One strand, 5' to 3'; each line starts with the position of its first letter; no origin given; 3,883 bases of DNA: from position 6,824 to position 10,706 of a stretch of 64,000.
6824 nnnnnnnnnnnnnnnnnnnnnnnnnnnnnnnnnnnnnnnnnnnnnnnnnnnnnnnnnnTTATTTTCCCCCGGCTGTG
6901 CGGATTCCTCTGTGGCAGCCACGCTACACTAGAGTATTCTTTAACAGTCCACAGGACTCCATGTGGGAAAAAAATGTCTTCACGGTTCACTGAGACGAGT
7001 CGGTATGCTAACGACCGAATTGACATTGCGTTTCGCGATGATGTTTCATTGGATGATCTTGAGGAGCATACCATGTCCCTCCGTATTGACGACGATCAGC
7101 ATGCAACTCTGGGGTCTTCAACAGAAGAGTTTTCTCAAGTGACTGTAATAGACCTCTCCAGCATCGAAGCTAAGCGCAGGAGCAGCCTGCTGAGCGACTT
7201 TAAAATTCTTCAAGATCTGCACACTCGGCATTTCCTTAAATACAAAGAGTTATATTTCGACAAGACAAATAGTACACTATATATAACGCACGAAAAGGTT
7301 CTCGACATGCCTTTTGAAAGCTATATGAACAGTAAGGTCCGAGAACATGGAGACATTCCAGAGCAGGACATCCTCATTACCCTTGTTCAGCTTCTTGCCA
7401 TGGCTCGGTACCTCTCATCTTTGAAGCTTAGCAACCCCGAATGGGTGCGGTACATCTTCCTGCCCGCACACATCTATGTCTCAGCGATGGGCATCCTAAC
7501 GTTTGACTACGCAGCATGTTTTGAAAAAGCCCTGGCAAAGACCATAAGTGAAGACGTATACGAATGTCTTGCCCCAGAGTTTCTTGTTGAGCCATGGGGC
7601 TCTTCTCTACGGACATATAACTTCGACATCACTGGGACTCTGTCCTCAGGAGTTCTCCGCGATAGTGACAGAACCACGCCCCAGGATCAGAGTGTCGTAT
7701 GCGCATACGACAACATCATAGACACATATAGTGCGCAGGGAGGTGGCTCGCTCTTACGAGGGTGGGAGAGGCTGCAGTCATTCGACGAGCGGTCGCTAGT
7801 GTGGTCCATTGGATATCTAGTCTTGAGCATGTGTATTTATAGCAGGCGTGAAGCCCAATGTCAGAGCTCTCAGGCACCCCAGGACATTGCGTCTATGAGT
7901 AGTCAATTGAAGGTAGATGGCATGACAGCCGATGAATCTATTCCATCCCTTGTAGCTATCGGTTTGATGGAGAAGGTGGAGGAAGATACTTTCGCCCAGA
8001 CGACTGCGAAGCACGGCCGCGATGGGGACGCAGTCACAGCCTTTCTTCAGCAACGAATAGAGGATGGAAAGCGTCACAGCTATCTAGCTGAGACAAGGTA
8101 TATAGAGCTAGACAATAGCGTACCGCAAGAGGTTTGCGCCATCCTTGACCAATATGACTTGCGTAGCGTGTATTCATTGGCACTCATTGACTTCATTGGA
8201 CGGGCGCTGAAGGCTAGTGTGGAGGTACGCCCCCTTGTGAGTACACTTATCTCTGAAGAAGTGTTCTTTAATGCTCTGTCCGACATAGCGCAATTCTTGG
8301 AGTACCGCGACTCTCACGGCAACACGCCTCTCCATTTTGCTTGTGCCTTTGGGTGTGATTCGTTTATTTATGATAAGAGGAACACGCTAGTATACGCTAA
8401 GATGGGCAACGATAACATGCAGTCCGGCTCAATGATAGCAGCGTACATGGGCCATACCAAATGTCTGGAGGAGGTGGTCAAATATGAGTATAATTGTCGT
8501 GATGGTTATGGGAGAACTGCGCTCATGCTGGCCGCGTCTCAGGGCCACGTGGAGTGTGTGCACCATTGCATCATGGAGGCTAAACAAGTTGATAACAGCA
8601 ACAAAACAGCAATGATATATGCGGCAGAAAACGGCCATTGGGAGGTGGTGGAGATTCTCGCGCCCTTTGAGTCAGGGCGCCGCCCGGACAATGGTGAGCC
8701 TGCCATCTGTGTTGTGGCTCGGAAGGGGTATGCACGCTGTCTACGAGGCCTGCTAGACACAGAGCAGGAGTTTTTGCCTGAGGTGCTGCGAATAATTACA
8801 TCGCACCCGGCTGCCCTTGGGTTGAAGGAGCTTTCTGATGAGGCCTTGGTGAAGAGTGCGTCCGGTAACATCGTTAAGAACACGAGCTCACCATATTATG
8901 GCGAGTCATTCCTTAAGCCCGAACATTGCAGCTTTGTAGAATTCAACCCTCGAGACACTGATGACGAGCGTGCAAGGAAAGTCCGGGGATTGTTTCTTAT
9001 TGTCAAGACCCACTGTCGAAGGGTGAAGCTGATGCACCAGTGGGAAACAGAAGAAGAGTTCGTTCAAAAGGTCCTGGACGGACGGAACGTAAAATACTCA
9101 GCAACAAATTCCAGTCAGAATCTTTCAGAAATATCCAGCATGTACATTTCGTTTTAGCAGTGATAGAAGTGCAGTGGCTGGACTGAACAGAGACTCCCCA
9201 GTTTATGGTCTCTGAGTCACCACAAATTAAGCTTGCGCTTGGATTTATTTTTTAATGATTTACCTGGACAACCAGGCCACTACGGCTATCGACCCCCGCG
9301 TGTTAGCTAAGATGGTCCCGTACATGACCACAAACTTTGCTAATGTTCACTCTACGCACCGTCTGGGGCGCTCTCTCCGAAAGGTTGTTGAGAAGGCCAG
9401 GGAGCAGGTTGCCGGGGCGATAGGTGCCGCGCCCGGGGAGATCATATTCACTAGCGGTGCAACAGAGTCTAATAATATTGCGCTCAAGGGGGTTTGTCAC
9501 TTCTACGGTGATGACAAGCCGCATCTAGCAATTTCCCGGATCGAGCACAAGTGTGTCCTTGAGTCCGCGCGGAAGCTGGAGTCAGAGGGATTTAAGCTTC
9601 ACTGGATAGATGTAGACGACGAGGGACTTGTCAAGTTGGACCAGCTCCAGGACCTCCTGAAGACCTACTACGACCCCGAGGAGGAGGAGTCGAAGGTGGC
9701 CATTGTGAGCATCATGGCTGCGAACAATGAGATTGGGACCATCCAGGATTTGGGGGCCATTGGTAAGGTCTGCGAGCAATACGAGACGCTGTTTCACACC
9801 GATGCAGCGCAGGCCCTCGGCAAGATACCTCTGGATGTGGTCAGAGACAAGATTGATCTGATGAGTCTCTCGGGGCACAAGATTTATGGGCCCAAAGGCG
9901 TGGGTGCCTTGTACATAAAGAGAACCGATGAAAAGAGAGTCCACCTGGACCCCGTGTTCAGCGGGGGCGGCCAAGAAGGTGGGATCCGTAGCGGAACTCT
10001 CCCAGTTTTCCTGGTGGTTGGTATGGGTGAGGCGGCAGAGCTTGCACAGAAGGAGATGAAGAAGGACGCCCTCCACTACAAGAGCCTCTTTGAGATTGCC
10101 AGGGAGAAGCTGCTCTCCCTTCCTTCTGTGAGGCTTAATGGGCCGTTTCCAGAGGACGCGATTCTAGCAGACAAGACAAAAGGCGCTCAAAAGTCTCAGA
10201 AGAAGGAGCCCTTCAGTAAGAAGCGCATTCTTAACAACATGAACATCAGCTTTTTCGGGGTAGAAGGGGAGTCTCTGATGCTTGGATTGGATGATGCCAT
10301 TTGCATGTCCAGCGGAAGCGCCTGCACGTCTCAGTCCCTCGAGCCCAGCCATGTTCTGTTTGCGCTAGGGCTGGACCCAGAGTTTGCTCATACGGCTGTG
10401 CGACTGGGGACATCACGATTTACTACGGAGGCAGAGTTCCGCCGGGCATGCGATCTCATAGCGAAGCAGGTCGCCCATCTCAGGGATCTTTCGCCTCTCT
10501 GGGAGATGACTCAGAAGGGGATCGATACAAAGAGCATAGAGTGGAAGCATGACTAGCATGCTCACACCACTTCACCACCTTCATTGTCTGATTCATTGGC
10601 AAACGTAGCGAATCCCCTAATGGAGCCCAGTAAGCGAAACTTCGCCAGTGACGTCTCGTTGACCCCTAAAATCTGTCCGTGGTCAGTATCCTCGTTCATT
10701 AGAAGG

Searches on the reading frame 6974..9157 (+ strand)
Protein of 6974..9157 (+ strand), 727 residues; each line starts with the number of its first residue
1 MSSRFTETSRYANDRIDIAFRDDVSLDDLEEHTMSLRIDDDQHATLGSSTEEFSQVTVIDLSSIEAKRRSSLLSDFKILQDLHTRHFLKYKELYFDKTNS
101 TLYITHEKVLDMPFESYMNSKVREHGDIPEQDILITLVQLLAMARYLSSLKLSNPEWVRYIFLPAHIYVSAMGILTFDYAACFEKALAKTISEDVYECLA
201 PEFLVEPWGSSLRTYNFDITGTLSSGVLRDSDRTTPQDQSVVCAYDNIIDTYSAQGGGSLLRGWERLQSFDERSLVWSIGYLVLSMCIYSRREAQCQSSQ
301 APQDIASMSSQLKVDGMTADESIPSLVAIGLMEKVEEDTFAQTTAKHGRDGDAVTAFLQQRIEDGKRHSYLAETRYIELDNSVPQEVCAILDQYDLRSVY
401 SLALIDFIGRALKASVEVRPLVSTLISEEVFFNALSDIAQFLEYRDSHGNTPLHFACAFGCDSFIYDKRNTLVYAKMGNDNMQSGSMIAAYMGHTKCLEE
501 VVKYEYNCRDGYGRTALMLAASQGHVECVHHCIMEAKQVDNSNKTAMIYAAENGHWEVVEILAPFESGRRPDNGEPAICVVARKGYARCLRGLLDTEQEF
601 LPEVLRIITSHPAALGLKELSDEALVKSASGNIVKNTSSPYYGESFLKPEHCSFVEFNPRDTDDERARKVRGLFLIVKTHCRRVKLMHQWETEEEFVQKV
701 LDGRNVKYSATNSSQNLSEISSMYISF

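Call 81: search_protein_families(library=pfam, proteins=[window:6974-9157:+], max_evalue=0.001)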
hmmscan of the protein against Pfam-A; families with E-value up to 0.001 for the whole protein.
window:6974-9157:+ (727 aa): 5 families
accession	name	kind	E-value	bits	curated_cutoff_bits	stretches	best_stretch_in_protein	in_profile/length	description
PF12796.13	Ank_2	-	1e-23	84.1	27.3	2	487-563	2-80/90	Ankyrin repeats (3 copies)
PF13637.12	Ank_4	-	1.3e-13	51.2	22.7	1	488-530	3-47/50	Ankyrin repeats (many copies)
PF13857.12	Ank_5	-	3e-12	47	27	1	507-550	10-56/56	Ankyrin repeats (many copies)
PF00023.36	Ank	-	7.1e-12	45.3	21.1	1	512-533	1-22/33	Ankyrin repeat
PF13606.12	Ank_3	-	1e-09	38.1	22.3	0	512-540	1-27/30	Ankyrin repeat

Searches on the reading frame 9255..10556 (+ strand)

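Call 81: search_protein_families(library=pfam, proteins=[window:9255-10556:+], max_evalue=0.001)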
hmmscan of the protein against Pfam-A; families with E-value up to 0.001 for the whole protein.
window:9255-10556:+ (433 aa): 2 families
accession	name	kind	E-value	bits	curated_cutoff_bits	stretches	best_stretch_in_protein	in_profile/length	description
PF00266.25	Aminotran_5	-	2.4e-72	244.4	21.5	1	2-299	1-304/371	Aminotransferase class-V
PF01212.27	Beta_elim_lyase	-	6.9e-06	26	27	1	45-244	34-235/288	Beta-eliminating lyase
